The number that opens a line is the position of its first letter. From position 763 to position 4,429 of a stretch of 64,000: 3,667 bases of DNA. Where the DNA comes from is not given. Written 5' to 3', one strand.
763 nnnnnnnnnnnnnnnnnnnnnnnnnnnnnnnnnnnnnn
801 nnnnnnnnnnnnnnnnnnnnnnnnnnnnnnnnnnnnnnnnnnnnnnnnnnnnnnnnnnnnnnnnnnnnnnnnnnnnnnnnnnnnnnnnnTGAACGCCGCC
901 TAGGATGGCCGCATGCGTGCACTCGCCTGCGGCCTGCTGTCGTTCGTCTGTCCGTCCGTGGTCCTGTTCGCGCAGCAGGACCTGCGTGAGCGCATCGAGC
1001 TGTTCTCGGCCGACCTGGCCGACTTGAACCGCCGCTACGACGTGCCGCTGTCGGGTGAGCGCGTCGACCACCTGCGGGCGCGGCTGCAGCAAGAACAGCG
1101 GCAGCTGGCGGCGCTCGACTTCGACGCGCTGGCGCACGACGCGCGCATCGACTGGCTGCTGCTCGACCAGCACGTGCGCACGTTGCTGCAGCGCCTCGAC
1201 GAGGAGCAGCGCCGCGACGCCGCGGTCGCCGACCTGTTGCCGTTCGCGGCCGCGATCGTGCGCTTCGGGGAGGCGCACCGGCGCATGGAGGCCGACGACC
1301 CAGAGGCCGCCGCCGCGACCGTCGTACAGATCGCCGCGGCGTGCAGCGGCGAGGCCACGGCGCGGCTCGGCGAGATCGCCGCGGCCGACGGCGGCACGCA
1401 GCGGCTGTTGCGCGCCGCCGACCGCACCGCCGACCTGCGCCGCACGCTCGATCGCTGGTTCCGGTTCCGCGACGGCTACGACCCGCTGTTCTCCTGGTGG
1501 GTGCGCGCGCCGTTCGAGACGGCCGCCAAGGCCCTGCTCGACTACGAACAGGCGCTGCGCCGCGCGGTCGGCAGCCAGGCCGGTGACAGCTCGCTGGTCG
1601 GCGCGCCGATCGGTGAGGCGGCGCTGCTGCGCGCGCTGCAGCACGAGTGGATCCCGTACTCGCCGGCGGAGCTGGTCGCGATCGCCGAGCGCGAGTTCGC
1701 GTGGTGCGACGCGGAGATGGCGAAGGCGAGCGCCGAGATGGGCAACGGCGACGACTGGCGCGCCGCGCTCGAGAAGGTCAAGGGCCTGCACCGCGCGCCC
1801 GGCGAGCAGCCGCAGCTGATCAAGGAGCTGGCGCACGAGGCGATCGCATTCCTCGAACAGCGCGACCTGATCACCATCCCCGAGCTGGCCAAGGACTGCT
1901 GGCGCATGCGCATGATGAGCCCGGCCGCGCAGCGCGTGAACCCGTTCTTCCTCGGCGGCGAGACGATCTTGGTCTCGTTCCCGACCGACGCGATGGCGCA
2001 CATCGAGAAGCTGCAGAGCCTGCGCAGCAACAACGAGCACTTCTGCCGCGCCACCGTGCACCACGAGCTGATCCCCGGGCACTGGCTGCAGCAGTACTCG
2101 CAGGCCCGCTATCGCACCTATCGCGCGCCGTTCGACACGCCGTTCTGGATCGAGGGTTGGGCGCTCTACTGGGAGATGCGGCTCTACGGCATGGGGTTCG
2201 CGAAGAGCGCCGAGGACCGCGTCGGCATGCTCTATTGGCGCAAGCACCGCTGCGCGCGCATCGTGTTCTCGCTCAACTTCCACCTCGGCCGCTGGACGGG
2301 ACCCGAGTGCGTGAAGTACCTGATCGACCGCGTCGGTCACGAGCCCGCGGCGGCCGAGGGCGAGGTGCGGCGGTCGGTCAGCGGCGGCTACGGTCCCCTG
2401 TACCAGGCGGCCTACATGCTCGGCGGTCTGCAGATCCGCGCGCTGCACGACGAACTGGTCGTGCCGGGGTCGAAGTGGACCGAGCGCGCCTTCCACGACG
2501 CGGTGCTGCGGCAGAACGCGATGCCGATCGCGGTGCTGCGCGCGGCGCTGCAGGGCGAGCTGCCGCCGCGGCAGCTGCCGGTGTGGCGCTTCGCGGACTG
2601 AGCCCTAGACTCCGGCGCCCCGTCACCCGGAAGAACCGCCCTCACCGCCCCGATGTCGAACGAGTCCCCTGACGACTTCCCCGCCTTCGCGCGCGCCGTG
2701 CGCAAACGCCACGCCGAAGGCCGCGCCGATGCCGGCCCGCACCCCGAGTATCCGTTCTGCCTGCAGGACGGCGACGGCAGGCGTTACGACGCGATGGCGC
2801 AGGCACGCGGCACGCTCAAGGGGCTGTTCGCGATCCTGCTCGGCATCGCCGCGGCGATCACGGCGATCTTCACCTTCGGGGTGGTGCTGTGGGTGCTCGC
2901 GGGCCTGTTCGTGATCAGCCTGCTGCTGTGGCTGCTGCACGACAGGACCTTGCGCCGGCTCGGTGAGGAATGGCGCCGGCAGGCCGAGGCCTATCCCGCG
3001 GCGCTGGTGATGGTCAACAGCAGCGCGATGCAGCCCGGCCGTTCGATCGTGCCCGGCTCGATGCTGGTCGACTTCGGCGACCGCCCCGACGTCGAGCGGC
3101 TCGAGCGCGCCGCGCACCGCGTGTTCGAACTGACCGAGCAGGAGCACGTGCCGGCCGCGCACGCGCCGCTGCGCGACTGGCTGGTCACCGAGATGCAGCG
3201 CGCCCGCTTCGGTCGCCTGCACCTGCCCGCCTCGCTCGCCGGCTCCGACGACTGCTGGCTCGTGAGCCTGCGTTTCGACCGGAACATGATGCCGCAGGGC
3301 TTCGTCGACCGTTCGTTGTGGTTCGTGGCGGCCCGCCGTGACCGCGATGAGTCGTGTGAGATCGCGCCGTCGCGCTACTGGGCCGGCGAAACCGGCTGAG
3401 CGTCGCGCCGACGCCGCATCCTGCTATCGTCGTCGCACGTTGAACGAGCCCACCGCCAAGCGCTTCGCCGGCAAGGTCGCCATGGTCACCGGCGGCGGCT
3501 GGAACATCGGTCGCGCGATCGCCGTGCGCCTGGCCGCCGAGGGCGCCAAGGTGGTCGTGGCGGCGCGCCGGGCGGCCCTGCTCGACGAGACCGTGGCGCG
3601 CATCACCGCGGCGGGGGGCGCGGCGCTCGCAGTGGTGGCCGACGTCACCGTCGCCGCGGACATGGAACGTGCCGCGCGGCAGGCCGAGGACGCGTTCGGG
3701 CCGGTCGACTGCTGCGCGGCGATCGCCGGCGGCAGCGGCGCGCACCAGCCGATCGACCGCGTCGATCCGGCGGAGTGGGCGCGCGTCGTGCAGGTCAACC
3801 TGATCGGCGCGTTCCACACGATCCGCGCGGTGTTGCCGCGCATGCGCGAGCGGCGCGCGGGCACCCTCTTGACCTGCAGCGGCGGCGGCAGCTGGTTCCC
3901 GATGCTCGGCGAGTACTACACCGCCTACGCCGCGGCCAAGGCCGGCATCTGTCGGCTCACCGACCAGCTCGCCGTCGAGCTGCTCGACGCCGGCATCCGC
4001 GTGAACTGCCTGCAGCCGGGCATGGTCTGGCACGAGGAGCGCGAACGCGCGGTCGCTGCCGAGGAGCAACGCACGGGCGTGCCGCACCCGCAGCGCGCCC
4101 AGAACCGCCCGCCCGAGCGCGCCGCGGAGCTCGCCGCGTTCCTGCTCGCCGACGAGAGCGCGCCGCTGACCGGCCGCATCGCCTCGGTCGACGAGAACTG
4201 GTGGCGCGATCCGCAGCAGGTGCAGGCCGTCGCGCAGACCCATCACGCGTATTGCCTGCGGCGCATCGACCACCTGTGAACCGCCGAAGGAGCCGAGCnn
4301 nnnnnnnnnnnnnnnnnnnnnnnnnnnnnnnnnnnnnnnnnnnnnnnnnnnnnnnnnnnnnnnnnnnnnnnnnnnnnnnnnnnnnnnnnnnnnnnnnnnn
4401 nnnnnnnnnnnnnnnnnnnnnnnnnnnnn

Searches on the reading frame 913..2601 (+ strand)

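Call 10: search_protein_families(library=pfam, proteins=[window:913-2601:+], max_evalue=0.001)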
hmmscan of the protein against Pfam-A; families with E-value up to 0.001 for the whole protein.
window:913-2601:+ (562 aa): 1 family
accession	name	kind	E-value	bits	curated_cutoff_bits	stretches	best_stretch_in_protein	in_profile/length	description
PF05960.17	DUF885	-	1.2e-45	157.6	32.4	1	46-545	19-531/532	Bacterial protein of unknown function (DUF885)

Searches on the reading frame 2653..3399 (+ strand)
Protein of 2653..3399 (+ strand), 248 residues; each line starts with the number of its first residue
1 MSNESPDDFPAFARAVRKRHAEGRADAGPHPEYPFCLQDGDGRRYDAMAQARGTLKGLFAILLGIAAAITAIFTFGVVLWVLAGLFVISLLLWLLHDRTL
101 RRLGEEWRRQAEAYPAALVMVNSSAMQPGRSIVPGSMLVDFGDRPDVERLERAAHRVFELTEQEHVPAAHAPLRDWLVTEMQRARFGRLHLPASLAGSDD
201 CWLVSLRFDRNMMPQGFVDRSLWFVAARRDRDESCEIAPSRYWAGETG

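Call 10: search_protein_families(library=pfam, proteins=[window:2653-3399:+], max_evalue=0.001)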
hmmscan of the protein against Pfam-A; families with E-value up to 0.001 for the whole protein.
window:2653-3399:+ (248 aa): 0 families

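Call 37: search_protein_families(library=ncbifam, proteins=[window:2653-3399:+], max_evalue=0.01)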
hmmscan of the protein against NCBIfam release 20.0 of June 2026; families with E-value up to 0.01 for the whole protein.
window:2653-3399:+ (248 aa): 1 family
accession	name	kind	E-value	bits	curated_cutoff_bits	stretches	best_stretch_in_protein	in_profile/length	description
NF050101.1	SepX_GlpR_4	equivalog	0.00023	21.2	110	1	41-117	96-168/176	divisome protein SepX/GlpR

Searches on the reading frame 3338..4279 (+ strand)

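Call 10: search_protein_families(library=pfam, proteins=[window:3338-4279:+], max_evalue=0.001)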
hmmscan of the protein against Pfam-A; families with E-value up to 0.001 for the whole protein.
window:3338-4279:+ (313 aa): 3 families
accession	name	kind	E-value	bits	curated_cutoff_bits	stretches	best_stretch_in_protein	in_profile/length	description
PF00106.31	adh_short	-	9.2e-43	146.4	26.6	1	46-231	1-183/195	short chain dehydrogenase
PF13561.12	adh_short_C2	-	9.8e-42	143.6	27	1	56-285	7-232/236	Enoyl-(Acyl carrier protein) reductase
PF08659.16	KR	-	3.4e-11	43.8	22.6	1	49-226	4-174/180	KR domain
